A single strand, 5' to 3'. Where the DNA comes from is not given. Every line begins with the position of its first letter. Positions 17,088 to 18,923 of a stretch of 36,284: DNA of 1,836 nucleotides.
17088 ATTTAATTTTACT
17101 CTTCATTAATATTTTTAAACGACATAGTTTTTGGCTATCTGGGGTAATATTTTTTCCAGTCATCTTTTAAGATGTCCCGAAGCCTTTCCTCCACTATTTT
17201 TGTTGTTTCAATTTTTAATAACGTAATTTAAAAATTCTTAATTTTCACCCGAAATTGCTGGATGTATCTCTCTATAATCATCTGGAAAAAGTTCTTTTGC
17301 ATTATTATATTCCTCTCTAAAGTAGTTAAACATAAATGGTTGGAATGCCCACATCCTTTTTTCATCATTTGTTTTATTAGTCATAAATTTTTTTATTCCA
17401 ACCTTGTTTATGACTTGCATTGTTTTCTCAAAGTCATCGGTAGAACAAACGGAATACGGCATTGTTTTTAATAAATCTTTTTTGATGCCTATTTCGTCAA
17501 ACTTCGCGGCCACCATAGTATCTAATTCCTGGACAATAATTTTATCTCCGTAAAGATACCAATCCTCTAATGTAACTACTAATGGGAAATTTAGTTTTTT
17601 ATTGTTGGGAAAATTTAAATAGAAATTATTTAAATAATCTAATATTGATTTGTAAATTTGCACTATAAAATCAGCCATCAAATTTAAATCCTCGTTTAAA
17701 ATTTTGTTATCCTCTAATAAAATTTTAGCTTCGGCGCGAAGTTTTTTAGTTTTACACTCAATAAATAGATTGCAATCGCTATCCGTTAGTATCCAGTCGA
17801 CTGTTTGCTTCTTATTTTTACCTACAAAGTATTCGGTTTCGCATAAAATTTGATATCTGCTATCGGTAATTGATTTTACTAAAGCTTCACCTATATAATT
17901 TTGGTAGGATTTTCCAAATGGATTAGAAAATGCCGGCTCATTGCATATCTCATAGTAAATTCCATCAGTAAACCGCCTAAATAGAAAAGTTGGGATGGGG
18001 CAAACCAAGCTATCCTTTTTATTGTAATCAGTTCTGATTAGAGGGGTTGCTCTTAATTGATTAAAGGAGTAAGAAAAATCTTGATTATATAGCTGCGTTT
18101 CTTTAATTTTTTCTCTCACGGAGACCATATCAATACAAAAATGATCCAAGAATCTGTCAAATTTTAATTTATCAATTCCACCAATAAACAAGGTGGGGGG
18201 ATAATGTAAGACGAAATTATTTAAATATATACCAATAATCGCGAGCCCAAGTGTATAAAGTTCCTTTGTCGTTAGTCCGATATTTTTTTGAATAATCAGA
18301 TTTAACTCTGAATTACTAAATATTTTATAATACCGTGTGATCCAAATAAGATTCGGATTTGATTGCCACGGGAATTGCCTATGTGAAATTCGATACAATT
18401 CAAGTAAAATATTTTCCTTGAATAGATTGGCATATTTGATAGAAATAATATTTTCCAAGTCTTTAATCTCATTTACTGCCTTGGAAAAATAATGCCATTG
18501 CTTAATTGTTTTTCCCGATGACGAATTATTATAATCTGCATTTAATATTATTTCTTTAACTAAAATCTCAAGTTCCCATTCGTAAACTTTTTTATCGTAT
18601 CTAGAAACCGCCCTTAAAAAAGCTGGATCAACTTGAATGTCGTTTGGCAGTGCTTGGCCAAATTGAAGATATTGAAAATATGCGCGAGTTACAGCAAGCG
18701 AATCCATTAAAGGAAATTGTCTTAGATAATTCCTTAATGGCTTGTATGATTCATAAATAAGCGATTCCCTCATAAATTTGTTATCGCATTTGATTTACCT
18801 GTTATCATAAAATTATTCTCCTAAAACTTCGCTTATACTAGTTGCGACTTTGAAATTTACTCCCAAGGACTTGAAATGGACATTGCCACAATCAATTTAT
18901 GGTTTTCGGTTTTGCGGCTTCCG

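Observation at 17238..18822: AT-rich 511-aa orphan with a PD-(D/E)xK-like core and a coupled leader micro-ORF: candidate single-gene defence effector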

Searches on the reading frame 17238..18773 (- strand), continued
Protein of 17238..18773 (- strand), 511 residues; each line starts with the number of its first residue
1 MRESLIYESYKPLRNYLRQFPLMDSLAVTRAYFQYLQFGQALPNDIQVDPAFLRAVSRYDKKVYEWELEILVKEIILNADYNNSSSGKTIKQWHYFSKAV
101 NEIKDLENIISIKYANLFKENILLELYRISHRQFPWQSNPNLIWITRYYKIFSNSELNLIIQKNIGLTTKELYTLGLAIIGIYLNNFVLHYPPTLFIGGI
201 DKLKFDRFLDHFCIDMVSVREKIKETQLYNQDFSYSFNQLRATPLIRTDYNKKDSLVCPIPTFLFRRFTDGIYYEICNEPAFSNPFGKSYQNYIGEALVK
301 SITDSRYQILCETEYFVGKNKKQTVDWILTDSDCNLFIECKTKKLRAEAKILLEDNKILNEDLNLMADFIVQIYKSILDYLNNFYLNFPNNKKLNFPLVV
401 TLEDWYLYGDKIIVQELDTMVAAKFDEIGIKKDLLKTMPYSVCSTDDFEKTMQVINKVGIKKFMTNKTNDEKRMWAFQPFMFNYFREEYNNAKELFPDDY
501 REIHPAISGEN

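Call 78: search_dna_similar(query=L002:939-2480:+, collection=plasmids, mode=protein, max_evalue=0.01, max_rows=40)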
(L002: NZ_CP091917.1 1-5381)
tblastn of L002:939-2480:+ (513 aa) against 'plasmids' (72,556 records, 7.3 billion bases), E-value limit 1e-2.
Records with a match: 30; places in all: 30; records where one place covers at least 80% of the query: 5.
Best place of each record, by identity: >=99% 1; 60-80% 1; <60% 28.
By first word of the organism name: Streptomyces 13; Pseudomonas 5; Arthrobacter 2; Kitasatospora 2; Nostoc 1; Kovacikia 1; Rhodococcus 1; Thioclava 1; Sphingobium 1; Geminocystis 1; and 2 more.
By predicted mobility (MOB-suite, as given by PLSDB): non-mobilizable 17; mobilizable 7; conjugative 6.
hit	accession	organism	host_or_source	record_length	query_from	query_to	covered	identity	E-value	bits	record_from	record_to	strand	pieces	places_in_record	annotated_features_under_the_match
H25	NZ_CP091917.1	Nostoc sp. UHCC 0870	cell culture,Brackish water, ...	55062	1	513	100%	100.0%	0e+0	1057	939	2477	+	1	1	hypothetical protein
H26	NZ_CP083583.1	Kovacikia minuta CCNUW1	cell culture,fresh water lake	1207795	10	510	98%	75.8%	0e+0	807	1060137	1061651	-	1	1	record has no annotation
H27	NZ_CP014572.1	Arthrobacter sp. D5-1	cell culture,Soil cores containing ...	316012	49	469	82%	25.1%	2e-6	58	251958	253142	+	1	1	hypothetical protein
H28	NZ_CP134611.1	Streptomyces sp. ITFR-16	Ips typographus,whole organism,Ips ...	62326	4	418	81%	23.4%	1e-11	75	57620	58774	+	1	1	hypothetical protein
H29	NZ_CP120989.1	Streptomyces sp. Alt2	-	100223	44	470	83%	22.6%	3e-10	71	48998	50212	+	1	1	hypothetical protein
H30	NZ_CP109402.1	Streptomyces anulatus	-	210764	65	470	79%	23.6%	1e-7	62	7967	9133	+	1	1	nuclease-related domain-containing protein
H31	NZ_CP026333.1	Pseudomonas sp. XWY-1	cell culture,Rice Fields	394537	101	469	72%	23.6%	2e-13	81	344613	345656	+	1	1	hypothetical protein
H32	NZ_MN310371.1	Pseudomonas monteilii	-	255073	101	464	71%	23.9%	2e-13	81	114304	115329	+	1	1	hypothetical protein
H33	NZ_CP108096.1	Streptomyces sp. NBC_00239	-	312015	54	411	70%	24.1%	3e-8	64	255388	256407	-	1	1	nuclease-related domain-containing protein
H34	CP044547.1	Pseudomonas sp. CFA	mixed culture,soil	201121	101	464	71%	23.6%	2e-12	78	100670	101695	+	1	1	hypothetical protein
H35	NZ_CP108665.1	Streptomyces globisporus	-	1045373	4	411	80%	20.1%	4e-6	57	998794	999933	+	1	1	record has no annotation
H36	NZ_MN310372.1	Pseudomonas putida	-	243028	143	464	63%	25.4%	3e-14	84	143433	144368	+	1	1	hypothetical protein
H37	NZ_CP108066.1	Streptomyces canus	-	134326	101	459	70%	22.6%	1e-6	59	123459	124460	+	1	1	nuclease-related domain-containing protein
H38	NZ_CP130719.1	Streptomyces sp. NBC_01334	-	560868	44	411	72%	22.1%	6e-4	50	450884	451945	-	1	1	nuclease-related domain-containing protein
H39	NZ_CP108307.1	Streptomyces sp. NBC_00015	-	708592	63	415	69%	22.9%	2e-7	62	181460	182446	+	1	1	hypothetical protein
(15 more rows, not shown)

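Call 79: search_dna_similar(query=window:17238-18773:-, collection=phages, mode=protein, max_evalue=0.01, max_rows=20)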
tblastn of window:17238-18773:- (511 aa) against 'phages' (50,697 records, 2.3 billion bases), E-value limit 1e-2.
Records with a match: 1; places in all: 1; records where one place covers at least 80% of the query: 0.
Best place of each record, by identity: <60% 1.
By first word of the organism name: Bacteriophage 1.
By host as written in the record: - 1.
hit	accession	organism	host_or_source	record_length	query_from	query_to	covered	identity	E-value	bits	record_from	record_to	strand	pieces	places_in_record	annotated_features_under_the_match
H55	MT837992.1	Bacteriophage sp.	human fecal samples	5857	120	358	47%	20.9%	1e-5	54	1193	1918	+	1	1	record has no annotation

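Call 95: search_protein_families(library=ncbifam, proteins=[P0005, P0051, P0111], max_evalue=0.001)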
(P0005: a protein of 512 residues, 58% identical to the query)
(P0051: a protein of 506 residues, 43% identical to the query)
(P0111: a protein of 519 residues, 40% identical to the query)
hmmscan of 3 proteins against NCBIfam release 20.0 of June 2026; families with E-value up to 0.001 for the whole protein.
P0005 (512 aa): 1 family
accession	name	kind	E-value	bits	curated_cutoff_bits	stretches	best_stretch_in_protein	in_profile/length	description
NF047931.1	antiphage_GapS1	subfamily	1.8e-20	73.3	320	1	90-455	61-429/455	GapS1 family protein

P0051 (506 aa): 1 family
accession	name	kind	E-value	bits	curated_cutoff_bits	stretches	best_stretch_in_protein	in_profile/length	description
NF047931.1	antiphage_GapS1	subfamily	1.9e-19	69.9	320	1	76-446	52-425/455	GapS1 family protein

P0111 (519 aa): 1 family
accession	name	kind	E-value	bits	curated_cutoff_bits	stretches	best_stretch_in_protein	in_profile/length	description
NF047931.1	antiphage_GapS1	subfamily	2.4e-17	63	320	1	117-463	79-429/455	GapS1 family protein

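Call 96: search_protein_families(library=phrogs, proteins=[window:17238-18773:-], max_evalue=0.001)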
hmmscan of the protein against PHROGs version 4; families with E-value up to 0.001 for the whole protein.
window:17238-18773:- (511 aa): 0 families

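Call 101: search_protein_representatives(alignment_id=A1)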
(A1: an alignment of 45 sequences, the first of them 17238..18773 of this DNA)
Query: 45 sequences, 507 profile positions. Proteins with E-value up to 0.001 (for the whole library): 3060; up to 1e-10: 1827; up to 1e-30: 713. The best 150 are listed.
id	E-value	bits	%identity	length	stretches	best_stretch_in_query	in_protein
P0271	1.5e-214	729.6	-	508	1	3-504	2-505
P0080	1.6e-205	699.7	-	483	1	23-500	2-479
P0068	7.4e-204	694.3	-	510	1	2-505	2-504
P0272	6.6e-195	664.8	-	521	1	5-505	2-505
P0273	1.2e-186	637.5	-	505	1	2-503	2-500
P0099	9.3e-185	631.3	-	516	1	2-504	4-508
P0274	2.7e-184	629.8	-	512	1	5-505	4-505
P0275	5.0e-184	628.9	-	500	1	6-498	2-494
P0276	3.6e-181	619.4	-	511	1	3-504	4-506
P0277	2.0e-178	610.4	-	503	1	8-503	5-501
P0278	8.4e-177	605.0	-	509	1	4-503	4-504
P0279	1.2e-176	604.5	-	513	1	4-502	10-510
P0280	3.8e-175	599.6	-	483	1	24-504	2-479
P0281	2.4e-173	593.6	-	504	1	4-501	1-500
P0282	1.2e-172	591.4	-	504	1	2-501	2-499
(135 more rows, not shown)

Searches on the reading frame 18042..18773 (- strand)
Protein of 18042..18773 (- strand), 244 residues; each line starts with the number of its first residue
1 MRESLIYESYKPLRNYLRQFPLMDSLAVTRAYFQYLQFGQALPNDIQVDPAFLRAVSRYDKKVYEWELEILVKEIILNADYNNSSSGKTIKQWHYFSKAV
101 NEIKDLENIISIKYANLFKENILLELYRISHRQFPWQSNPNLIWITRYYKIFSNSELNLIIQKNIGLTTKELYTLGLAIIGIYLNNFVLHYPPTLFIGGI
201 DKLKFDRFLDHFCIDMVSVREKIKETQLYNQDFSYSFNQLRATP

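Call 67: predict_structure(alignment_id=A2)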
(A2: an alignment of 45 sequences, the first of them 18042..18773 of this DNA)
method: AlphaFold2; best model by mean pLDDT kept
length: 244 residues; sequences in the alignment: 45
mean_pLDDT: 89.6   pTM: 0.85
mean pLDDT of the five models: 89.6, 89.3, 88.8, 87.1, 85.4
residues with pLDDT >= 90: 160; 70-90: 71; 50-70: 13; < 50: 0
segments of 3 or more residues with pLDDT < 50: none
pLDDT, mean of each block of 10 residues (from residue 1): 84 96 95 93 96 92 91 95 80 97 94 86 75 67 91 97 96 93 90 89 94 92 90 80 80
secondary structure, 60 per line:
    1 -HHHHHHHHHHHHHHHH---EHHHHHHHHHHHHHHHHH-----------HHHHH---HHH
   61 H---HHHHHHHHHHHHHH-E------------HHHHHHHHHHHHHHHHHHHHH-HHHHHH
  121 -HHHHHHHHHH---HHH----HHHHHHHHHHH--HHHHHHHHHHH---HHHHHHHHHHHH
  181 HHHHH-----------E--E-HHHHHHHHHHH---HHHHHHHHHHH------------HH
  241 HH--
elements in order: H2-17 H22-38 H50-54 H58-61 H65-78 H93-113 H115-120 H122-131 H142-152 H155-165 H169-185 H202-212 H216-226 H239-242

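Call 71: fold_search(model_id=the predicted structure, library=pdb)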
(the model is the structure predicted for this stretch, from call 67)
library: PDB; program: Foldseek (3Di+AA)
matches with E <= 10: 36; with E <= 0.001: 0
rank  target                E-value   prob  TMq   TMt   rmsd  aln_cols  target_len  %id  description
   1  5ogk_A                2.6e-01  0.12  0.16  0.14  18.8       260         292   10  Crystal structure of a nucleotide sugar transporter with bound nucleotide sugar. (released 2017-11-22)
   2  5oge_F                2.1e+00  0.06  0.18  0.15  19.5       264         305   11  Crystal structure of a nucleotide sugar transporter (released 2017-11-22)
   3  5oge_C                2.8e+00  0.03  0.15  0.13  18.9       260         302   12  Crystal structure of a nucleotide sugar transporter (released 2017-11-22)
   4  5oge_G                2.8e+00  0.03  0.14  0.12  19.0       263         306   12  Crystal structure of a nucleotide sugar transporter (released 2017-11-22)
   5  5oge_A                3.4e+00  0.02  0.13  0.12  18.8       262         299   12  Crystal structure of a nucleotide sugar transporter (released 2017-11-22)
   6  5ogk_E                4.3e+00  0.02  0.15  0.13  19.4       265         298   12  Crystal structure of a nucleotide sugar transporter with bound nucleotide sugar. (released 2017-11-22)
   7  5oge_E                4.8e+00  0.02  0.15  0.13  19.5       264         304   12  Crystal structure of a nucleotide sugar transporter (released 2017-11-22)
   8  2o8c_B                4.8e+00  0.02  0.13  0.06  19.5       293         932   10  human MutSalpha (MSH2/MSH6) bound to ADP and an O6-methyl-guanine T mispair (released 2007-06-05)
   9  6zz5_AAA              5.3e+00  0.03  0.14  0.10  21.0       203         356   13  Structure of soluble SmhB of the tripartite alpha-pore forming toxin, Smh, from Serratia marcescens. (released 2021-03-31)
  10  6zzh_AAA              5.3e+00  0.03  0.14  0.10  21.0       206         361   14  Structure of soluble SmhB crystal form 2 of the tripartite alpha-pore forming toxin, Smh, from Serratia marcescens. (released 2021-03-31)
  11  6ql4_B                5.3e+00  0.02  0.16  0.08  19.9       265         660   10  Crystal structure of nucleotide-free Mgm1 (released 2019-07-03)
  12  1csm_A                5.5e+00  0.04  0.20  0.19  17.5       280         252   10  THE CRYSTAL STRUCTURE OF ALLOSTERIC CHORISMATE MUTASE AT 2.2 ANGSTROMS RESOLUTION (released 1995-09-15)
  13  6zz5_BBB              5.5e+00  0.03  0.14  0.10  21.3       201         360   12  Structure of soluble SmhB of the tripartite alpha-pore forming toxin, Smh, from Serratia marcescens. (released 2021-03-31)
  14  6uih                  5.8e+00  0.03  0.14  0.16  20.0       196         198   10  Crystal structure of the core domain from the GST-like protein GDAP1 (released 2020-04-29)
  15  4v6b_AR               6.4e+00  0.02  0.15  0.18  17.6       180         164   14  Crystal structure of human ferritin Phe167SerfsX26 mutant. (released 2014-07-09)
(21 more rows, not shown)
